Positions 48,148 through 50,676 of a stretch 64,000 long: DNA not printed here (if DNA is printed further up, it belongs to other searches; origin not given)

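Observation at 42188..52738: Large type IV pilus-like locus: nine small pilin-like genes plus platform protein and ATPase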

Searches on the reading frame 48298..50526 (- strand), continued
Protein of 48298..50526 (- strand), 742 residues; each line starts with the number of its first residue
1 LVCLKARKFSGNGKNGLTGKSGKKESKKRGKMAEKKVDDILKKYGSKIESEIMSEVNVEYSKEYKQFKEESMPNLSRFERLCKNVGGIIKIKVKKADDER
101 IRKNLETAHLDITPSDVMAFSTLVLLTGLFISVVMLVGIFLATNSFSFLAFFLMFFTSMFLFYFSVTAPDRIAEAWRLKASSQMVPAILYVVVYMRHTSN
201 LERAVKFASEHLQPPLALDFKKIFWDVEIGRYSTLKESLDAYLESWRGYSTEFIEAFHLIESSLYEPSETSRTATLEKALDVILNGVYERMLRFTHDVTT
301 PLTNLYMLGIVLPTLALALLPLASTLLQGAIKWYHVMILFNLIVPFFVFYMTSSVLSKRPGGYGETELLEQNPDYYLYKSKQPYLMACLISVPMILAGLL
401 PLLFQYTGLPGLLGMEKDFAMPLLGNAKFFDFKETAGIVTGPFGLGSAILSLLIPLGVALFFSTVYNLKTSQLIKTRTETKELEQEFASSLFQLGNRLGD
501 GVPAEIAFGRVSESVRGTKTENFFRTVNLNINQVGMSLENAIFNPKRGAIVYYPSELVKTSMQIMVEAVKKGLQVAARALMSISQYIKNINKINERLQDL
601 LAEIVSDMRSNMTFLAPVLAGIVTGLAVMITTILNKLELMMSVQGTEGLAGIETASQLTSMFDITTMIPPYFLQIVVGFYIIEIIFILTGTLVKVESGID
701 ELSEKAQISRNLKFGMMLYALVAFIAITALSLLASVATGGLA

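Call 37: fold_search(model_id=the predicted structure, library=pdb)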
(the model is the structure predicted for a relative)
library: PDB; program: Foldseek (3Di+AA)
matches with E <= 10: 247; with E <= 0.001: 0
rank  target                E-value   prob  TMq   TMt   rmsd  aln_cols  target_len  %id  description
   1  6jb3                  4.0e-01  0.10  0.11  0.11  35.6       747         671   10  Structure of SUR1 subunit bound with repaglinide (released 2019-05-22)
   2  9mvz_D                4.1e-01  0.05  0.08  0.07  59.3       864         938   10  Tripartite complex of MmpL5-S5-AcpM from Mycolicibacterium smegmatis (released 2025-07-30)
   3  8b37_A                4.6e-01  0.12  0.14  0.14  33.4       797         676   10  Crystal structure of Pyrobaculum aerophilum potassium-independent proton pumping membrane integral pyrophosphatase in  (released 2024-01-17)
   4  8y4w_A                5.2e-01  0.06  0.09  0.10  27.9       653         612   10  Sialic acid bound form of Tripartite ATP-independent Periplasmic (TRAP) transporter from Fusobacterium nucleatum. (released 2024-12-11)
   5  8zxk_B                5.4e-01  0.11  0.11  0.14  32.2       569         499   11  Cryo-EM structure of trimethylamine transporter TmaT binding with TMA (released 2024-11-06)
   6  4gax                  5.4e-01  0.06  0.08  0.10  32.0       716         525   11  Crystal Structure of an alpha-Bisabolol synthase mutant (released 2013-03-13)
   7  7ag9_A                5.6e-01  0.10  0.09  0.14  47.9       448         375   13  Structure of the Kar9 protein (released 2021-07-07)
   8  7y1n                  6.0e-01  0.07  0.10  0.07  37.2       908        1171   11  Structure of SUR2B in complex with Mg-ATP, Mg-ADP, and repaglinide in the partially occluded state (released 2023-06-14)
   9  8b23_B                6.3e-01  0.07  0.10  0.11  32.4       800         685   12  Time-resolved structure of K+-dependent Na+-PPase from Thermotoga maritima 600-seconds post reaction initiation with N (released 2024-01-17)
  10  9syj_B                7.3e-01  0.05  0.09  0.09  36.6       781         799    9  Asymmetric hexameric MmpS4-MmpL4 complex from Mycobacterium tuberculosis with "short" coiled-coil domain (released 2026-01-28)
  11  3jc8_Ca               7.6e-01  0.35  0.14  0.26  24.8       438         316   11  Architectural model of the type IVa pilus machine in a piliated state (released 2016-03-16)
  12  6xr1                  7.6e-01  0.07  0.09  0.11  32.4       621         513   12  Computationally designed right-handed alpha/alpha single-chain toroid with 9 repeats (released 2021-07-14)
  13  9mfm_A                8.8e-01  0.06  0.06  0.11  26.6       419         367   10  Structure of zebrafish OTOP1 in nanodisc in complex with inhibitor C2.36 (released 2025-11-05)
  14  9g8j_A                1.1e+00  0.08  0.13  0.13  31.3       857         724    9  Structure of K+-dependent Na+-PPase from Thermotoga maritima in complex with zoledronate (released 2025-06-04)
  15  6v9z_A                1.2e+00  0.10  0.10  0.10  31.1       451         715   11  Cryo-EM structure of PCAT1 bound to its CtA peptide substrate (released 2020-01-22)
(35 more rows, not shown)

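Call 49: search_protein_representatives(alignment_id=A1)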
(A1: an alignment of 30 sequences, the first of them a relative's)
Query: 30 sequences, 717 profile positions. Proteins with E-value up to 0.001 (for the whole library): 1249; up to 1e-10: 906; up to 1e-30: 494. The best 150 are listed.
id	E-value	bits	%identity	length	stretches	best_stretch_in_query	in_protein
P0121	0.0e+00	1082.0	-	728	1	3-713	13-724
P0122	5.3e-241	818.5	-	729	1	3-709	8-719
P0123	1.2e-229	781.0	-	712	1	2-716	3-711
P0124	7.1e-228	775.1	-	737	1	2-716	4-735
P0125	6.5e-205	699.2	-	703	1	25-710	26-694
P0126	3.0e-204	697.0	-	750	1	4-709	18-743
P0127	1.5e-201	688.1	-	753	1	1-709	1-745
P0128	7.0e-200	682.6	-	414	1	3-409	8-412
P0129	8.9e-198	675.6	-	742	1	4-715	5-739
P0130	5.1e-194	663.2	-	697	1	24-713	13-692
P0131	7.0e-191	652.8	-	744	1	4-714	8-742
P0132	1.2e-189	648.7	-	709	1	5-710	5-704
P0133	9.8e-188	642.5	-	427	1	288-715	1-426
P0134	1.0e-186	639.1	-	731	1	14-713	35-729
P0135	4.5e-176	603.9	-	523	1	338-716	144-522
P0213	2.2e-102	360.3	-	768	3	424-702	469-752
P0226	4.0e-97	342.9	-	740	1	4-702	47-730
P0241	8.3e-92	325.3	-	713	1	12-704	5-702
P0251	1.8e-89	317.6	-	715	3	415-703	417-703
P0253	2.5e-87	310.5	-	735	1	26-703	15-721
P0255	3.8e-87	310.0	-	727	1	4-708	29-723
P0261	1.5e-83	298.1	-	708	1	26-702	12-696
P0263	5.1e-83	296.3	-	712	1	65-703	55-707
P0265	6.1e-83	296.0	-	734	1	28-705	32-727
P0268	1.8e-82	294.5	-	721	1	3-703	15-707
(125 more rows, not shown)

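Call 50: search_protein_families(library=pfam, proteins=[P0213, P0226, P0241, P0251, P0253, P0255, P0261, P0263, P0265, P0268], max_evalue=0.1)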
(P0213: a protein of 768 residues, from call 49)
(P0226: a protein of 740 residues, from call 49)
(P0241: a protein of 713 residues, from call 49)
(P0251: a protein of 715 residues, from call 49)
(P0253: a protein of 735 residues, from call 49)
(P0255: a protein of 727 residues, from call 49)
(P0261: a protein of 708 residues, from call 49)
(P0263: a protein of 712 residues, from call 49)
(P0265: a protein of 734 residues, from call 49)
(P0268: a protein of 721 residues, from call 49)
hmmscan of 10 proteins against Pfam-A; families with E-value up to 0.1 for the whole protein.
P0213 (768 aa): 2 families
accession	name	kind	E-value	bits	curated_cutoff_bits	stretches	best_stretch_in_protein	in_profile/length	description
PF00482.28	T2SSF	-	0.00016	22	25.2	1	244-373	4-125/125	Type II secretion system (T2SS), protein F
PF06305.16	LapA_dom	-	0.018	15.4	28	1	462-505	12-55/64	Lipopolysaccharide assembly protein A domain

P0226 (740 aa): 1 family
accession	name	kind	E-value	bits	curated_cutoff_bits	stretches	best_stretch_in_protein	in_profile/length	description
PF00482.28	T2SSF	-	0.078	13.4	25.2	1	485-618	3-121/125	Type II secretion system (T2SS), protein F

P0241 (713 aa): 0 families

P0251 (715 aa): 2 families
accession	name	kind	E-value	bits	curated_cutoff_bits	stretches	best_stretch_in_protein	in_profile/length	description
PF09548.15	Spore_III_AB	-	0.0014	19.1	32.5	0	459-550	62-154/170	Stage III sporulation protein AB (spore_III_AB)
PF11852.14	Pullul_strch_C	-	0.071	13.1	29.7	0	244-307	65-127/165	Alpha-1,6-glucosidases, pullulanase-type, C-terminal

P0253 (735 aa): 3 families
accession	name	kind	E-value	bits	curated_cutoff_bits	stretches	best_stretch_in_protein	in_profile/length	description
PF00482.28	T2SSF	-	0.0016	18.9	25.2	1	140-271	2-124/125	Type II secretion system (T2SS), protein F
PF11865.14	mTOR_dom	-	0.068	13.6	27.6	0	208-254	87-133/160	Serine/threonine-protein kinase mTOR domain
PF12348.14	CLASP_N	-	0.098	12.6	27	0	574-637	38-100/227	CLASP N terminal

P0255 (727 aa): 0 families

P0261 (708 aa): 1 family
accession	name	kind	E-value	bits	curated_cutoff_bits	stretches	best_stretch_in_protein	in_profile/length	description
PF00482.28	T2SSF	-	7.6e-08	32.8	25.2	1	138-270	2-125/125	Type II secretion system (T2SS), protein F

P0263 (712 aa): 2 families
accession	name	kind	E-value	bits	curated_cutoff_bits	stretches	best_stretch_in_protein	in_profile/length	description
PF00482.28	T2SSF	-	3e-05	24.4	25.2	1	161-282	14-125/125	Type II secretion system (T2SS), protein F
PF24563.1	KH_Mug60-KHD4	-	0.032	14.5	27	1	556-589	7-40/70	Mug60/KHD4 KH type I domain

P0265 (734 aa): 1 family
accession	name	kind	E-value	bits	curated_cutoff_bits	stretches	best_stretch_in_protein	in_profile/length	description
PF00482.28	T2SSF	-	2.2e-05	24.9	25.2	0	161-290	4-124/125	Type II secretion system (T2SS), protein F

P0268 (721 aa): 1 family
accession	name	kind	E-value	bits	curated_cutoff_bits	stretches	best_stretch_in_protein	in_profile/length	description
PF20990.2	DUF2207_C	-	0.0035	17.5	33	1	230-328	91-191/247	Predicted membrane protein (DUF2207) C-terminal domain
